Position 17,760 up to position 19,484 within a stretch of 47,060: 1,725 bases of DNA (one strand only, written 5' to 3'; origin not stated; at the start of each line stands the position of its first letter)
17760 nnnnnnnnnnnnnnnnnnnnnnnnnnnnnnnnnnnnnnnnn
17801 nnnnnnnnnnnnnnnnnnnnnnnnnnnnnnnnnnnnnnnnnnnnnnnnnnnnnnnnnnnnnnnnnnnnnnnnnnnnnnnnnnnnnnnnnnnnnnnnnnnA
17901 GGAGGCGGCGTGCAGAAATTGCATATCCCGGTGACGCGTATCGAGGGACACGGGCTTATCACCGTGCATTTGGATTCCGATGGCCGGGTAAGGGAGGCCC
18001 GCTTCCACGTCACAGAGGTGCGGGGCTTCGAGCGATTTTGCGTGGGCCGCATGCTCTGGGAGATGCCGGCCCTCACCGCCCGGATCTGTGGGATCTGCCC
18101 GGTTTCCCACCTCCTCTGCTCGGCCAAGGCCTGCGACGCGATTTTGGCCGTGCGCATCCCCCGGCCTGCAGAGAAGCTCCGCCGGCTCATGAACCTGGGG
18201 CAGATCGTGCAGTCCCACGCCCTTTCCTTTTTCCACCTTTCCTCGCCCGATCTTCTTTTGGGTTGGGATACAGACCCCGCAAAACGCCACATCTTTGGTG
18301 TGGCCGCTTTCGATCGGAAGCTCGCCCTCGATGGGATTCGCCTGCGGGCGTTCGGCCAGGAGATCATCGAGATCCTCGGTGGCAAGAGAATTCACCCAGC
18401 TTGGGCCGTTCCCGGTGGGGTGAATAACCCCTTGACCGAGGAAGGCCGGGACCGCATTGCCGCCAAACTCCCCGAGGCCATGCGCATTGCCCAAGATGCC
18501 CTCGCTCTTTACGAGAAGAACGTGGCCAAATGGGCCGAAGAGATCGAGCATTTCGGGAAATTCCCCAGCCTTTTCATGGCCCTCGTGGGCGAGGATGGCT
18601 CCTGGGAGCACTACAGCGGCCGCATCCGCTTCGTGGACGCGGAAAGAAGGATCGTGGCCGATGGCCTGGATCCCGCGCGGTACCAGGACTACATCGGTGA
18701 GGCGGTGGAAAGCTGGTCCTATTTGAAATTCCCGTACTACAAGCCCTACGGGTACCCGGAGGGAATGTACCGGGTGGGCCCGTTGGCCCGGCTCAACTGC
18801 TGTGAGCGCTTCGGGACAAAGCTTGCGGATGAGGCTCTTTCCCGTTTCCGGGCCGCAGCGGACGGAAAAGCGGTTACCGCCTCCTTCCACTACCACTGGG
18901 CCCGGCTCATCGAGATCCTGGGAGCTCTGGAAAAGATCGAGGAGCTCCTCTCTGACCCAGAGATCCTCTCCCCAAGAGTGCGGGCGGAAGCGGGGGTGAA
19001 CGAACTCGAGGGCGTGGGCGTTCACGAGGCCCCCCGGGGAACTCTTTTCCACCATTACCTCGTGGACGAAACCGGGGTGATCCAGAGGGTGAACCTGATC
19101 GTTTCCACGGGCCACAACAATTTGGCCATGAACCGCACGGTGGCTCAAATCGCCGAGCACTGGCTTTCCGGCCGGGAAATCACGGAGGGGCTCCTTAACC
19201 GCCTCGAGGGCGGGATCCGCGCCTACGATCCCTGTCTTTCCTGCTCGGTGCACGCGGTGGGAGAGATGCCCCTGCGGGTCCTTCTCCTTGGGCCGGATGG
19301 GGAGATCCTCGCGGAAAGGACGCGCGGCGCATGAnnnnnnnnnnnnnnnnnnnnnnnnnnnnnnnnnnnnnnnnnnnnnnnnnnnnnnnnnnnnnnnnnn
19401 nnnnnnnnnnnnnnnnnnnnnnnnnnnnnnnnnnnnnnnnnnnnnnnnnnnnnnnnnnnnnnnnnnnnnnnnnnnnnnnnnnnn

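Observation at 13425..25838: [NiFe] hydrogenase core placed inside a HydABC-type (electron-bifurcating) flavoprotein and regulator scaffold, encoded as 16 translationally coupled genes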

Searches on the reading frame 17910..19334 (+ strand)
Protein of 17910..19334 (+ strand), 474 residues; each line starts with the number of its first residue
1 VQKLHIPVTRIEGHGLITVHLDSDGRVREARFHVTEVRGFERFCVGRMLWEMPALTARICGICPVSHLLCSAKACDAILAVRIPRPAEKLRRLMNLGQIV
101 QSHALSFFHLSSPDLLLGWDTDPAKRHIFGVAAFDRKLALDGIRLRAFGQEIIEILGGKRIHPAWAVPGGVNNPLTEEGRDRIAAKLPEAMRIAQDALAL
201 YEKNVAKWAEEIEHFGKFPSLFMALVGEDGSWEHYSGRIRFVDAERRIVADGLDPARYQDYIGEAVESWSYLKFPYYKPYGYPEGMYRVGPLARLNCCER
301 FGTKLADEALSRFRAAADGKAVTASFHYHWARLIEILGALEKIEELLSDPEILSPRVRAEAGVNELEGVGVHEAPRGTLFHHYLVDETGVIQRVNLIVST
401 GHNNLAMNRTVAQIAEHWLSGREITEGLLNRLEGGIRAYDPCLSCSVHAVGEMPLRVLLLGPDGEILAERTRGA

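Call 7: search_protein_families(library=pfam, proteins=[window:17910-19334:+])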
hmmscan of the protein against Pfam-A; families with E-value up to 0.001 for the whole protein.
window:17910-19334:+ (474 aa): 2 families
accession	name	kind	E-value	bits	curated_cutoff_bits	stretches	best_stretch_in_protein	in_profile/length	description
PF00374.24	NiFeSe_Hases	-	2.1e-32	113.2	25.8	2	38-114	1-77/508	Nickel-dependent hydrogenase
PF00346.24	Complex1_49kDa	-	2.5e-05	24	24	0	144-204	13-73/271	Respiratory-chain NADH dehydrogenase, 49 Kd subunit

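Call 9: search_solved_structures(query=window:17910-19334:+, max_evalue=1e-10)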
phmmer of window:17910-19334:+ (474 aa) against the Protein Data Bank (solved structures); distinct sequences matched with E-value up to 1e-10: 67 (the best 60 are shown).
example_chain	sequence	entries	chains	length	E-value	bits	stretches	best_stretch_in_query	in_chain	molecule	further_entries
7t2r_D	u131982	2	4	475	7.6e-163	545.9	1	6-472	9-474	NiFe hydrogenase large subunit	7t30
5xf9_D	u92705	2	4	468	5.7e-136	457.2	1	7-448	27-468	NAD-reducing hydrogenase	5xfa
5odc_F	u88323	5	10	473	4.4e-110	371.9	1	4-453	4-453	Methyl-viologen reducing hydrogenase subunit A | Methyl-viologen reducing hydrogenase, subunit A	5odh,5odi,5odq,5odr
9sfi_g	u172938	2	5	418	1.2e-106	360.5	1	7-416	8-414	Coenzyme F420-reducing hydrogenase, alpha subunit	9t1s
9sw2_F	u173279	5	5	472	3e-95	323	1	6-457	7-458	F420-non-reducing hydrogenase subunit A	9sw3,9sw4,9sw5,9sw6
9nez_D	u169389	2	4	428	1.4e-35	126.2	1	8-450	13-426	Sulfhydrogenase 1 subunit alpha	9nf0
9e15_B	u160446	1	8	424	1e-34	123.4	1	8-448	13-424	Sulfhydrogenase 1 subunit alpha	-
9e1j_B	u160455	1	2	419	1.7e-34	122.6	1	8-448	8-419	Sulfhydrogenase 1 subunit alpha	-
5yxy_A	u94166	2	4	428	6e-31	110.9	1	8-449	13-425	Cytosolic NiFe-hydrogenase, alpha subunit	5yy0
9r51_A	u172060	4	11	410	1.6e-29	106.2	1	5-198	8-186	F420-reducing [NiFe]-hydrogenase from Methanothermococcus thermolithotrophicus subunit alp | F420-reducing [NiFe]-hydrogenase from Methanothermococcus thermolit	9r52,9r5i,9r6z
3zfs_A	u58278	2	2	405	7.3e-28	100.8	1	7-190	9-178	F420-REDUCING HYDROGENASE, SUBUNIT ALPHA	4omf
5jsu_B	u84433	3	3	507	9.3e-28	100.4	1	7-188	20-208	Periplasmic [NiFeSe] hydrogenase, large subunit, selenocysteine-containing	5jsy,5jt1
6qgt_A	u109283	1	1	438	1.9e-27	99.4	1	7-195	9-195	F420-reducing hydrogenase, subunit alpha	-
6qgr_A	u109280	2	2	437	2e-27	99.3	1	7-195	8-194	Coenzyme F420 hydrogenase subunit alpha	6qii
4ci0_A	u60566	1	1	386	2.3e-27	99.1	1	7-190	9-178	F420-REDUCING HYDROGENASE, SUBUNIT ALPHA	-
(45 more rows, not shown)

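Call 12: find_homologous_proteins(query=window:17910-19334:+, max_evalue=1e-50)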
Query window:17910-19334:+ (474 aa): 8000 proteins with E <= 1e-50 among 8000 candidates; the best 120 are listed.
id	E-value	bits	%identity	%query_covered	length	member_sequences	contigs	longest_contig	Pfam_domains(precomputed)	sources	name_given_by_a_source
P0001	0.0e+0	1041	94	100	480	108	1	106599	PF00374.25,PF27537.1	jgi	jgi:NAD-reducing hydrogenase large subunit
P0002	1.4e-294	995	89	100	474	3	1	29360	PF00374.25,PF27537.1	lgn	-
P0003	6.5e-290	980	89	100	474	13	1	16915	PF00374.25,PF27537.1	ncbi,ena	-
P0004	4.7e-287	970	88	100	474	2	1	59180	PF00374.25,PF27537.1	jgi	jgi:NAD-reducing hydrogenase large subunit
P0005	2.5e-285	965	88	100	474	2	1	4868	PF00374.25,PF27537.1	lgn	-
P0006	1.0e-284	963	87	100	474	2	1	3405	PF00374.25,PF27537.1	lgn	-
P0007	3.2e-283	958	87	100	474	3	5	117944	PF00374.25,PF27537.1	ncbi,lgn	-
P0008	2.4e-280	948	86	100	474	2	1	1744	PF00374.25,PF27537.1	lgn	-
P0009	3.9e-265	898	82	100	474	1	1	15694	PF00374.25,PF27537.1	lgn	-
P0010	4.9e-259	878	79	100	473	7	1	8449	PF00374.25,PF27537.1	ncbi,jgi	-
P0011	1.3e-256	870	80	100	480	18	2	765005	PF00374.25,PF27537.1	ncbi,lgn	-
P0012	4.3e-256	868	79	100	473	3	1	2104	PF00374.25,PF27537.1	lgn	-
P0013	1.3e-254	863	78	100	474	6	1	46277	PF00374.25,PF27537.1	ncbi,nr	ncbi:Ni/Fe hydrogenase subunit alpha [Candidatus Bipolaricaulota bacterium]|nr:Ni/Fe hydrogenase sub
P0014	1.4e-253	860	78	100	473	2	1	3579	PF00374.25,PF27537.1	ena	-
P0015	2.9e-253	859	77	100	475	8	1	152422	PF00374.25,PF27537.1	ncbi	ncbi:MAG: Ni/Fe hydrogenase subunit alpha [Candidatus Bipolaricaulota bacterium]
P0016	5.8e-253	858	77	100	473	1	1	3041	PF00374.25,PF27537.1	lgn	-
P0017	3.1e-252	856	76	100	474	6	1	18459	PF00374.25,PF27537.1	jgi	-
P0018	3.7e-252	855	78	100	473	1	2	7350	PF00374.25,PF27537.1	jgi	-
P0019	1.4e-251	853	77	100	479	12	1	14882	PF00374.25,PF27537.1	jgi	jgi:NAD-reducing hydrogenase large subunit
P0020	2.0e-251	853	77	100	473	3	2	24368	PF00374.25,PF27537.1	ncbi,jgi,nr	ncbi:Ni/Fe hydrogenase subunit alpha [Candidatus Acetothermia bacterium]|nr:MAG: Ni/Fe hydrogenase s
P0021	2.1e-251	853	77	100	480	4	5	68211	PF00374.25,PF27537.1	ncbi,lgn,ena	-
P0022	1.0e-250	851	77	100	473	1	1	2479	PF00374.25,PF27537.1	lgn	-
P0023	1.0e-250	851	77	100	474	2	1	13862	PF00374.25,PF27537.1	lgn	-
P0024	1.1e-250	850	78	100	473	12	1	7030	PF00374.25,PF27537.1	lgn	-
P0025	2.7e-250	849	78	100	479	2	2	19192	PF00374.25,PF27537.1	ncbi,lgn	-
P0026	5.3e-250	848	77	100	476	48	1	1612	PF00374.25,PF27537.1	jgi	-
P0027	8.4e-250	848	77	100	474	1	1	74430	PF00374.25,PF27537.1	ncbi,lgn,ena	-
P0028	1.6e-249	847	77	100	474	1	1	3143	PF00374.25,PF27537.1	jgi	-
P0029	2.4e-249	846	77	100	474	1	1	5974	PF00374.25,PF27537.1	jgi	-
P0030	7.1e-249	845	76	100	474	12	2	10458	PF00374.25,PF27537.1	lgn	-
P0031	7.9e-249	844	76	100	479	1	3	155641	PF00374.25,PF27537.1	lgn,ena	-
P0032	1.0e-248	844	76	100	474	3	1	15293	PF00374.25,PF27537.1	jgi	-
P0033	1.9e-248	843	77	100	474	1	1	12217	PF00374.25,PF27537.1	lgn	-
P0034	1.4e-247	840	76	99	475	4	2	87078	PF00374.25,PF27537.1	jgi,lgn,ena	-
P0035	5.5e-247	838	75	100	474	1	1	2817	PF00374.25,PF27537.1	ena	-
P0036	8.2e-247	838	77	100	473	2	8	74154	PF00374.25,PF27537.1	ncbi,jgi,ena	jgi:NAD-reducing hydrogenase large subunit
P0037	1.9e-246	836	75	100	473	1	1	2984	PF00374.25,PF27537.1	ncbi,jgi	-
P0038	1.1e-245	834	76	100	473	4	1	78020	PF00374.25,PF27537.1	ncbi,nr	ncbi:Ni/Fe hydrogenase subunit alpha [Candidatus Bipolaricaulota bacterium]|nr:Ni/Fe hydrogenase sub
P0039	4.0e-245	832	75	100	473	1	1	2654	PF00374.25,PF27537.1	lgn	-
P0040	2.1e-244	830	75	100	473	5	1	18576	PF00374.25,PF27537.1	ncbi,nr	ncbi:Ni/Fe hydrogenase subunit alpha [Candidatus Bipolaricaulota bacterium]|nr:Ni/Fe hydrogenase sub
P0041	2.1e-241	820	75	100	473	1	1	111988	PF00374.25,PF27537.1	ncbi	ncbi:MAG: Ni/Fe hydrogenase subunit alpha [Candidatus Bipolaricaulaceae bacterium]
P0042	7.1e-240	815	75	100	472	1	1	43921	PF00374.25,PF27537.1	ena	-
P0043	9.5e-240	814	75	100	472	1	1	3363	PF00374.25,PF27537.1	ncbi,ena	-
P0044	2.2e-239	813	75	100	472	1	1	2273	PF00374.25,PF27537.1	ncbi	-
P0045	4.2e-238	809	74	100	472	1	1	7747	PF00374.25,PF27537.1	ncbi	-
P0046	8.3e-238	808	73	99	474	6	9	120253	PF00374.25,PF27537.1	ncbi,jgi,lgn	jgi:NAD-reducing hydrogenase large subunit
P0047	1.1e-237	808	73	100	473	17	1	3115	PF00374.25,PF27537.1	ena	-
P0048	3.9e-237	806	73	100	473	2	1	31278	PF00374.25,PF27537.1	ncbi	-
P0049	5.1e-233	792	72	100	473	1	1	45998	PF00374.25,PF27537.1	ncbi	-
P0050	1.0e-232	791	72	100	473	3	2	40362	PF00374.25,PF27537.1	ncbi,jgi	-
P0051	3.5e-229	780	71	100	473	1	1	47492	PF00374.25,PF27537.1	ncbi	-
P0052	6.0e-228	776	71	100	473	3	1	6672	PF00374.25,PF27537.1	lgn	-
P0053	2.0e-222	757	70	99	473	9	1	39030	PF00374.25,PF27537.1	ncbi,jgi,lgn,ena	-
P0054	4.9e-214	730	67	98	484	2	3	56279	PF00374.25,PF27537.1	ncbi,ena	-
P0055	3.3e-213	727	67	98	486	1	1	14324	PF00374.25,PF27537.1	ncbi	-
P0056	1.2e-212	725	67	98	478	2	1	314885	PF00374.25,PF27537.1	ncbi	-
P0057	1.8e-212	724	67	98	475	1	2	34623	PF00374.25,PF27537.1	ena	-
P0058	7.7e-212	722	66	99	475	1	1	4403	PF00374.25,PF27537.1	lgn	-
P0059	1.4e-211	722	67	98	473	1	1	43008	PF00374.25,PF27537.1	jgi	jgi:NAD-reducing hydrogenase large subunit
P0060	2.9e-211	720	67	98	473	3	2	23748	PF00374.25,PF27537.1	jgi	jgi:NAD-reducing hydrogenase large subunit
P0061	7.7e-211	719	65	99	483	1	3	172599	PF00374.25,PF27537.1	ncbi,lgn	-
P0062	1.0e-210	719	66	98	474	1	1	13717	PF00374.25,PF27537.1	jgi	jgi:NAD-reducing hydrogenase large subunit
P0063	1.3e-210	718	67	98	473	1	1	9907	PF00374.25,PF27537.1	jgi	jgi:NAD-reducing hydrogenase large subunit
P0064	2.3e-210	718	67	98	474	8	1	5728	PF00374.25,PF27537.1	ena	-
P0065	2.4e-210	717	66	99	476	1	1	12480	PF00374.25,PF27537.1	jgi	jgi:NAD-reducing hydrogenase large subunit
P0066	3.1e-210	717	66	98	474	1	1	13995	PF00374.25,PF27537.1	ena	-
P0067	4.3e-210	717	66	98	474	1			PF00374.25,PF27537.1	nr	nr:Ni/Fe hydrogenase subunit alpha [Aphanothece sacrum]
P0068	4.5e-210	717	66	98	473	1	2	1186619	PF00374.25,PF27537.1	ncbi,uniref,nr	ncbi:Ni/Fe hydrogenase subunit alpha [Aphanothece sacrum]|uniref:Nickel-dependent hydrogenase large 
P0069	4.7e-210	716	67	98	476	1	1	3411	PF00374.25,PF27537.1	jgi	jgi:NAD-reducing hydrogenase large subunit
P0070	6.1e-210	716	67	99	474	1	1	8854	PF00374.25,PF27537.1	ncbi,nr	ncbi:MAG: Ni/Fe hydrogenase subunit alpha [Verrucomicrobia bacterium]|nr:Ni/Fe hydrogenase subunit a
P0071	6.8e-210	716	66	98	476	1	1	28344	PF00374.25,PF27537.1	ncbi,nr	ncbi:MAG: Ni/Fe hydrogenase subunit alpha [Lyngbya sp.]|nr:Ni/Fe hydrogenase subunit alpha [Lyngbya 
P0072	8.7e-210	716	66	98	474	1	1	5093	PF00374.25,PF27537.1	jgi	jgi:NAD-reducing hydrogenase large subunit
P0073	9.7e-210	715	67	98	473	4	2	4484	PF00374.25,PF27537.1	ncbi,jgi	ncbi:MAG TPA: Ni/Fe hydrogenase subunit alpha [Roseiflexaceae bacterium]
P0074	1.3e-209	715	66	98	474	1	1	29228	PF00374.25,PF27537.1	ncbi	-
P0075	1.4e-209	715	66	99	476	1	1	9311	PF00374.25,PF27537.1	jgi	jgi:NAD-reducing hydrogenase large subunit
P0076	1.4e-209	715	65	99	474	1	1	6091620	PF00374.25,PF27537.1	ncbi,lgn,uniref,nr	ncbi:Ni/Fe hydrogenase subunit alpha [Gloeothece verrucosa]|uniref:Nickel-dependent hydrogenase larg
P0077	1.6e-209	715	66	99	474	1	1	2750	PF00374.25,PF27537.1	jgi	jgi:NAD-reducing hydrogenase large subunit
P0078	1.6e-209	715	67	99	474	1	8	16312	PF00374.25,PF27537.1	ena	-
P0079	1.7e-209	715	65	98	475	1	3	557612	PF00374.25,PF27537.1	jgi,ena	jgi:NAD-reducing hydrogenase large subunit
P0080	1.8e-209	715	66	98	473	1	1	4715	PF00374.25,PF27537.1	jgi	jgi:NAD-reducing hydrogenase large subunit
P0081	1.9e-209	715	66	98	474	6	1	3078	PF00374.25,PF27537.1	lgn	-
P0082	2.0e-209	714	64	99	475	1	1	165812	PF00374.25,PF27537.1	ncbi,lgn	-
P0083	2.0e-209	714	66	98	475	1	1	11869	PF00374.25,PF27537.1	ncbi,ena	-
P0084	2.8e-209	714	65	98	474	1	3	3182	PF00374.25,PF27537.1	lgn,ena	-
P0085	2.8e-209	714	66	98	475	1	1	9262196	PF00374.25,PF27537.1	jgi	jgi:NAD-reducing hydrogenase large subunit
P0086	3.0e-209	714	66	98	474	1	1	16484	PF00374.25,PF27537.1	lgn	-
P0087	3.4e-209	714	66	98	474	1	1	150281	PF00374.25,PF27537.1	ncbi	-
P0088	4.9e-209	713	65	98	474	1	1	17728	PF00374.25,PF27537.1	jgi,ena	jgi:NAD-reducing hydrogenase large subunit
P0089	5.4e-209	713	65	98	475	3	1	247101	PF00374.25,PF27537.1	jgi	jgi:NAD-reducing hydrogenase large subunit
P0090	5.7e-209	713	66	98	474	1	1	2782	PF00374.25,PF27537.1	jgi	-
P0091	6.1e-209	713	67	99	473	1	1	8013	PF00374.25,PF27537.1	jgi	jgi:NAD-reducing hydrogenase large subunit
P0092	6.3e-209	713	65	99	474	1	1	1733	PF00374.25,PF27537.1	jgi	jgi:NAD-reducing hydrogenase large subunit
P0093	6.8e-209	713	66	98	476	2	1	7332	PF00374.25,PF27537.1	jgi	jgi:NAD-reducing hydrogenase large subunit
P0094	8.4e-209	712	65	99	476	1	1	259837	PF00374.25,PF27537.1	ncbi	ncbi:MAG: Ni/Fe hydrogenase subunit alpha [Cyanobacteria bacterium J06592_8]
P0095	9.6e-209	712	65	98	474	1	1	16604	PF00374.25,PF27537.1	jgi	jgi:NAD-reducing hydrogenase large subunit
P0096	1.0e-208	712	66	98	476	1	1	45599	PF00374.25,PF27537.1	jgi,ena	jgi:NAD-reducing hydrogenase large subunit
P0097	1.1e-208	712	66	98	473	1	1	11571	PF00374.25,PF27537.1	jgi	jgi:NAD-reducing hydrogenase large subunit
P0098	1.2e-208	712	64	99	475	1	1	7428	PF00374.25,PF27537.1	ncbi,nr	ncbi:MAG: Ni/Fe hydrogenase subunit alpha [Cyanobacteriota bacterium]|nr:Ni/Fe hydrogenase subunit a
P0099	1.2e-208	712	65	98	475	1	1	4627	PF00374.25,PF27537.1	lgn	-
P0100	1.6e-208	711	64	99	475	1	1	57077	PF00374.25,PF27537.1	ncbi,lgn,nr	ncbi:MAG: Ni/Fe hydrogenase subunit alpha [Cyanobacteriota bacterium]|nr:Ni/Fe hydrogenase subunit a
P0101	1.7e-208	711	67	99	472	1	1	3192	PF00374.25,PF27537.1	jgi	jgi:NAD-reducing hydrogenase large subunit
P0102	1.7e-208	711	65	98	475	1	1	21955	PF00374.25,PF27537.1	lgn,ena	-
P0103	1.8e-208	711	66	98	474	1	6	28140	PF00374.25,PF27537.1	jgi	jgi:NAD-reducing hydrogenase large subunit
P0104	1.8e-208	711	67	98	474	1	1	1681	PF00374.25,PF27537.1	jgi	jgi:NAD-reducing hydrogenase large subunit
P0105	1.9e-208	711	66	98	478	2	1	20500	PF00374.25,PF27537.1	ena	-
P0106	2.0e-208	711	65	98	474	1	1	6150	PF00374.25,PF27537.1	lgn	-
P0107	2.1e-208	711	66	98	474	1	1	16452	PF00374.25,PF27537.1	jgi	jgi:NAD-reducing hydrogenase large subunit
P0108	2.1e-208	711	67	98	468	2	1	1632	PF00374.25,PF27537.1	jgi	jgi:NAD-reducing hydrogenase large subunit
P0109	2.2e-208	711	65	98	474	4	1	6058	PF00374.25,PF27537.1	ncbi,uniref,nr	ncbi:MAG: Ni/Fe hydrogenase subunit alpha [Symploca sp. SIO1C4]|uniref:Ni/Fe hydrogenase subunit alp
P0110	2.3e-208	711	67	98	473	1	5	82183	PF00374.25,PF27537.1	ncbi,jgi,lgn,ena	-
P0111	2.3e-208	711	65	98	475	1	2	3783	PF00374.25,PF27537.1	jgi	jgi:NAD-reducing hydrogenase large subunit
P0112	2.3e-208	711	65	98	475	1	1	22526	PF00374.25,PF27537.1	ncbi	ncbi:MAG TPA: Ni/Fe hydrogenase subunit alpha [Stenomitos sp.]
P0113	2.6e-208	711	65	99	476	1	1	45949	PF00374.25,PF27537.1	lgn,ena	-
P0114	2.8e-208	711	67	98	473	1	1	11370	PF00374.25,PF27537.1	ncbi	ncbi:MAG: Ni/Fe hydrogenase subunit alpha [Chloroflexota bacterium]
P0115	3.0e-208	711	65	99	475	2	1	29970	PF00374.25,PF27537.1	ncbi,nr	ncbi:MAG: Ni/Fe hydrogenase subunit alpha [Verrucomicrobiae bacterium]|nr:Ni/Fe hydrogenase subunit 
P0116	3.2e-208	710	65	98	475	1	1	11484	PF00374.25,PF27537.1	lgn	-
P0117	3.6e-208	710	64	98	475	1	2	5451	PF00374.25,PF27537.1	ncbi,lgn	ncbi:MAG: Ni/Fe hydrogenase subunit alpha [Coleofasciculaceae cyanobacterium]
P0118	3.8e-208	710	64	98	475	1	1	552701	PF00374.25,PF27537.1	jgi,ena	jgi:NAD-reducing hydrogenase large subunit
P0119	3.9e-208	710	66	98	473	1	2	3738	PF00374.25,PF27537.1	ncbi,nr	ncbi:MAG TPA: Ni/Fe hydrogenase subunit alpha [Roseiflexaceae bacterium]|nr:Ni/Fe hydrogenase subuni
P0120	4.2e-208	710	64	98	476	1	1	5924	PF00374.25,PF27537.1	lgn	-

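Call 17: find_related_loci(query=window:17910-19334:+, collection=genome_contigs, flank=10000)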
Query window:17910-19334:+ (474 aa) in genome_contigs; peptide patterns used: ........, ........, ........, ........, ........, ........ (x = any residue, [..] = any of these).
599 stretches matched a pattern (row limit reached: there are more); 574 encode a relative of the query (tblastn E <= 1e-3); the best 80 are kept; 80 distinct loci.
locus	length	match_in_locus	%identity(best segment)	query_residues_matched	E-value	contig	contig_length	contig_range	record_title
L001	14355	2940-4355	90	2-474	0e+0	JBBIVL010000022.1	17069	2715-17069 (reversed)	MAG: Candidatus Bipolaricaulota bacterium isolate PGS172224_bin_76 NODE_841_length_17069_cov_5.275009, whole genome shot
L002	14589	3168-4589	88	1-474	0e+0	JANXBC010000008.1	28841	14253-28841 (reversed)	MAG: Candidatus Bipolaricaulota bacterium isolate SKYB21 NODE_8_length_28841_cov_5.104054, whole genome shotgun sequence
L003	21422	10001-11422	91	1-474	0e+0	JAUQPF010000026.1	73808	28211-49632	MAG: Candidatus Bipolaricaulota bacterium isolate GMQP.bins.31.201705 NODE_176_length_73808_cov_248.337, whole genome sh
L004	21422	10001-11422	87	1-474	0e+0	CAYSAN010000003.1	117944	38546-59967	MAG TPA_asm: uncultured Thermotogaceae bacterium isolate binchicken_co40_107 genome assembly, contig: NODE_197_length_11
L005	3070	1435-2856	76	1-474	0e+0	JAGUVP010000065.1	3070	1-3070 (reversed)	MAG: Candidatus Bipolaricaulis sp. isolate DeMMO5_16 c_000000001638, whole genome shotgun sequence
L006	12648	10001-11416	77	1-471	0e+0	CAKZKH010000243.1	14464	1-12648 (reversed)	MAG TPA_asm: uncultured bacterium isolate SRR5214706_bin.48_CONCOCT_v1.1_MAG genome assembly, contig: ERZ1744544.2072, w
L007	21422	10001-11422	77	1-474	0e+0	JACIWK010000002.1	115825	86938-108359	MAG: Candidatus Bipolaricaulota bacterium isolate MAG-24 Bipolaricaulaceae_C3_bin9_Scaffold_2, whole genome shotgun sequ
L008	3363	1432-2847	75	1-472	0e+0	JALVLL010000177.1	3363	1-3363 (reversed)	MAG: Candidatus Bipolaricaulota bacterium isolate A1_metabat2_scaf2bin.286 A1_NODE_42597_length_3363_cov_1.835600, whole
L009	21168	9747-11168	75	1-474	0e+0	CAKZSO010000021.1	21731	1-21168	MAG: Candidatus Bipolaricaulota bacterium isolate N1_Bin_METABAT__2_1 genome assembly, contig: c_000003701530, whole gen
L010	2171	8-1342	79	30-474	0e+0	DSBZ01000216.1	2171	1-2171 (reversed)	MAG TPA_asm: Candidatus Acetothermia bacterium isolate SpSt-1184 Ga0129302_1034438, whole genome shotgun sequence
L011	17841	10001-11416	72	1-472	0e+0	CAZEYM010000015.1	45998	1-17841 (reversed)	MAG TPA_asm: uncultured Thermotogaceae bacterium isolate SRP141376_co1_223 genome assembly, contig: NODE_1944_length_459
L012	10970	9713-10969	76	1-419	0e+0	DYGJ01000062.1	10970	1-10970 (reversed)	MAG TPA_asm: Thermotoga sp. isolate BE2012_65_8 Afr_mines_BE2012_2572_length_10970_cov_2_706734, whole genome shotgun se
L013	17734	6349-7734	65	7-469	0e+0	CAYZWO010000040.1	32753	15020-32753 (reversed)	MAG TPA_asm: uncultured bacterium isolate binchicken_co209_185 genome assembly, contig: NODE_1078_length_32753_cov_5.224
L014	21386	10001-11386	64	7-469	0e+0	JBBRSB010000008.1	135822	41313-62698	MAG: Gloeobacterales cyanobacterium isolate La2_maxbin2.427 La2_maxbin2.427_K_962393L135822_cov_112.9703, whole genome s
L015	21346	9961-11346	65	7-469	0e+0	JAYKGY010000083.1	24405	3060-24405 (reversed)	MAG: Snowella sp. isolate 1321072 NODE_25250159, whole genome shotgun sequence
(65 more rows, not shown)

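Call 33: search_protein_families(library=ncbifam, max_evalue=0.01, proteins=[window:17910-19334:+])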
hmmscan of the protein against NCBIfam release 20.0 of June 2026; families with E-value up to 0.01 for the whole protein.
window:17910-19334:+ (474 aa): 11 families
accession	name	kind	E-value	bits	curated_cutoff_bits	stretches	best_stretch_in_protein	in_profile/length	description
NF041785.2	VhuA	equivalog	1.4e-119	399.4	800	1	3-417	3-415/418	F420-non-reducing hydrogenase Vhu subunit A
NF040828.1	sulfhyd_ShyA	equivalog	8.5e-57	192.9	700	1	8-450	8-413/415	NAD(P)-dependent hydrogenase/sulfhydrogenase 2 subunit alpha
TIGR03295.1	frhA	equivalog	9.2e-45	153.3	392.5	1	7-450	9-397/412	coenzyme F420 hydrogenase subunit alpha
NF033181.1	NiFeSe_hydrog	equivalog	2.9e-42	145.2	600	2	6-120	6-120/507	nickel-dependent hydrogenase large subunit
NF045518.1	H2_NiFeSe_large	exception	7.6e-39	133.8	780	2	7-188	8-196/485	NiFeSe hydrogenase large subunit HysA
NF040832.1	sulfhyd_HydA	equivalog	1.6e-37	129.7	880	1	8-450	10-424/426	NADPH-dependent hydrogenase/sulfhydrogenase 1 subunit alpha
NF007778.0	PRK10467.1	equivalog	9.3e-21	73.7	969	2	7-114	9-115/567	hydrogenase 2 large subunit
NF007550.0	PRK10170.1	equivalog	4.5e-17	61.7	1101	2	7-115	23-131/597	Ni/Fe-hydrogenase large subunit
NF004739.1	PRK06075.1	equivalog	1.7e-07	30.3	360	1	142-204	124-186/384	NADH-quinone oxidoreductase subunit D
NF041786.2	VhuU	equivalog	9.8e-07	28.5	70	1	423-450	2-29/45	F420-non-reducing hydrogenase selenoprotein subunit VhuU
TIGR01962.1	NuoD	equivalog_domain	3.6e-05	22.8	459.35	1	14-204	15-188/386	NADH dehydrogenase (quinone) subunit D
